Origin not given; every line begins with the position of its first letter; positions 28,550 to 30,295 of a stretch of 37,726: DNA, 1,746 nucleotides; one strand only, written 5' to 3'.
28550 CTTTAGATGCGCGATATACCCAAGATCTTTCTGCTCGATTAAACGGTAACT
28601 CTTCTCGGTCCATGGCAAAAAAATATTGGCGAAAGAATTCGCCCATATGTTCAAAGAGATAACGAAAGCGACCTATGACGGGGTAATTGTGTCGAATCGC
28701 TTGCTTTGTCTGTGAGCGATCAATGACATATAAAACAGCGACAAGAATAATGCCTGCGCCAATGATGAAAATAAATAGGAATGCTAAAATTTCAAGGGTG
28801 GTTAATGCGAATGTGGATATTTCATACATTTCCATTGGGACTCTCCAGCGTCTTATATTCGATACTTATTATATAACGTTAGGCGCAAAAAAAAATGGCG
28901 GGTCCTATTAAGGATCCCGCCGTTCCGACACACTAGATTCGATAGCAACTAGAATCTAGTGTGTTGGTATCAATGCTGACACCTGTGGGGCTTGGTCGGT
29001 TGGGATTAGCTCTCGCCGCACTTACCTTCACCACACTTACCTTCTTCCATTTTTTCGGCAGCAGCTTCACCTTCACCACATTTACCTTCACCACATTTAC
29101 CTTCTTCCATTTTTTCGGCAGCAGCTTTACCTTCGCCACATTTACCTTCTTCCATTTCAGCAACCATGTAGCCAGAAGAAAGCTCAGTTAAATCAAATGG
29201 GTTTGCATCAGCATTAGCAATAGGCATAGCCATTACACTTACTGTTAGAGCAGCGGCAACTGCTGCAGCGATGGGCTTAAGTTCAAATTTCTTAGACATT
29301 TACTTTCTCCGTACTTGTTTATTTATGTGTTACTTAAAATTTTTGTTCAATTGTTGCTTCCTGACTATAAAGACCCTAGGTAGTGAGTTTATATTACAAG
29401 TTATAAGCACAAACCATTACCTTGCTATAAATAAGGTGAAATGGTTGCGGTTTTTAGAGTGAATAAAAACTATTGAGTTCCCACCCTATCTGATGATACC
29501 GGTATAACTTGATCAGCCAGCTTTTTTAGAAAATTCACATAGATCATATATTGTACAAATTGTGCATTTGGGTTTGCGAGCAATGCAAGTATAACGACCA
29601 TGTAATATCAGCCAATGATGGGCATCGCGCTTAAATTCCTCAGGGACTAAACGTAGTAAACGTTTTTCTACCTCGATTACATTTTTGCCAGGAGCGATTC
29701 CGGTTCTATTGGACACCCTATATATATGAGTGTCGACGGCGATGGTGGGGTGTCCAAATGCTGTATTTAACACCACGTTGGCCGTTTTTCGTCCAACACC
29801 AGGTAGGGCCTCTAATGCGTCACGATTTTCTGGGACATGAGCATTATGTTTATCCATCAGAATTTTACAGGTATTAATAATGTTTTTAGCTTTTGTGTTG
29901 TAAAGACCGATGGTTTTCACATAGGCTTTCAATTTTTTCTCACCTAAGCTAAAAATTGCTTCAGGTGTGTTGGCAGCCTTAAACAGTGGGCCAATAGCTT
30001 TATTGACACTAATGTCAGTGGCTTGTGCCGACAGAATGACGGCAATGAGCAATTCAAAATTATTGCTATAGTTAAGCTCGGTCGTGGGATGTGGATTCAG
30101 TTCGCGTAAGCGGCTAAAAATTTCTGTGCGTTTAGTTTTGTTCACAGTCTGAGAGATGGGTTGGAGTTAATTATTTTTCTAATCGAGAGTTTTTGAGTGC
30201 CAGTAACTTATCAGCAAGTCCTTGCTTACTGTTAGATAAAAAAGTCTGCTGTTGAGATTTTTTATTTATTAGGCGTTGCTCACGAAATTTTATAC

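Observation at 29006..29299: Modular precursor: 60-bp tandem repeat generates variable numbers of EGKCGE sites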

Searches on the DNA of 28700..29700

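Call 45: search_rna_families(source=window, start=28700, end=29700, threshold=evalue, max_evalue=1)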
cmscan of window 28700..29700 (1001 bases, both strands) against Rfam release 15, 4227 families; matches with E-value up to 1: 2.
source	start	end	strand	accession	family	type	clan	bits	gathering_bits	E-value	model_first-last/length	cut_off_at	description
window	28889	28984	-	RF02241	Xoo2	Gene; sRNA;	-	19.6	45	0.38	1-78/78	no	Xanthomonadaceae sRNA Xoo2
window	28884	28999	-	RF00558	L20_leader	Cis-reg; leader;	-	18.5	58.7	0.85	1-127/127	no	Ribosomal protein L20 leader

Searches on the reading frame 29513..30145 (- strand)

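Call 7: search_protein_families(library=ncbifam, proteins=[window:29513-30145:-], max_evalue=0.001)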
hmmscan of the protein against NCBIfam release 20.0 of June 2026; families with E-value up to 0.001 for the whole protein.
window:29513-30145:- (210 aa): 8 families
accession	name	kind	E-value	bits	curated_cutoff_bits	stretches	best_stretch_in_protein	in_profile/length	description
NF007978.0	PRK10702.1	equivalog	2.3e-108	360.7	405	1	1-208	1-208/211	endonuclease III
TIGR01083.1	nth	equivalog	2.4e-84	281.8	211.7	1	4-194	2-192/192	endonuclease III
NF053634.1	MonDNAglycDR2438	equivalog_domain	1.1e-17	64.4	400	1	82-204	72-205/219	monofunctional DNA glycosylase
TIGR01084.1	mutY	equivalog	1.2e-17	64.4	286.5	1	78-207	77-210/277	A/G-specific adenine glycosylase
NF008132.0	PRK10880.1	equivalog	3.2e-13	49.5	427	1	82-203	83-209/351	A/G-specific adenine glycosylase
NF010488.0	PRK13910.1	equivalog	4.8e-13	49.2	471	1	47-203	12-167/290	adenine-specific DNA glycosylase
NF010494.0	PRK13913.1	equivalog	1.8e-05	24.8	192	1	28-150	31-164/220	3-methyladenine DNA glycosylase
TIGR00588.1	ogg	subfamily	0.0003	20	397.85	1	86-148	187-260/310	8-oxoguanine DNA-glycosylase (ogg)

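Call 8: search_protein_families(library=pfam, proteins=[window:29513-30145:-], max_evalue=0.001)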
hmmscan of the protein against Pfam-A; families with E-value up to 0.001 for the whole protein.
window:29513-30145:- (210 aa): 4 families
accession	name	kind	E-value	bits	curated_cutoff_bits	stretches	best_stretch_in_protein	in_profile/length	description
PF00730.31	HhH-GPD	-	7.4e-24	84.6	26.2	1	34-168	1-107/108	HhH-GPD superfamily base excision DNA repair protein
PF00633.29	HHH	-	2.2e-07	30.8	24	1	100-127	2-29/30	Helix-hairpin-helix motif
PF10576.14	EndIII_4Fe-2S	-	0.00021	21.9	20.5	1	187-203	1-17/17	Iron-sulfur binding domain of endonuclease III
PF22175.2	Ogg-HhH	-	0.0004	20.4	27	1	28-151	19-145/173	8-oxoguanine DNA glycosylase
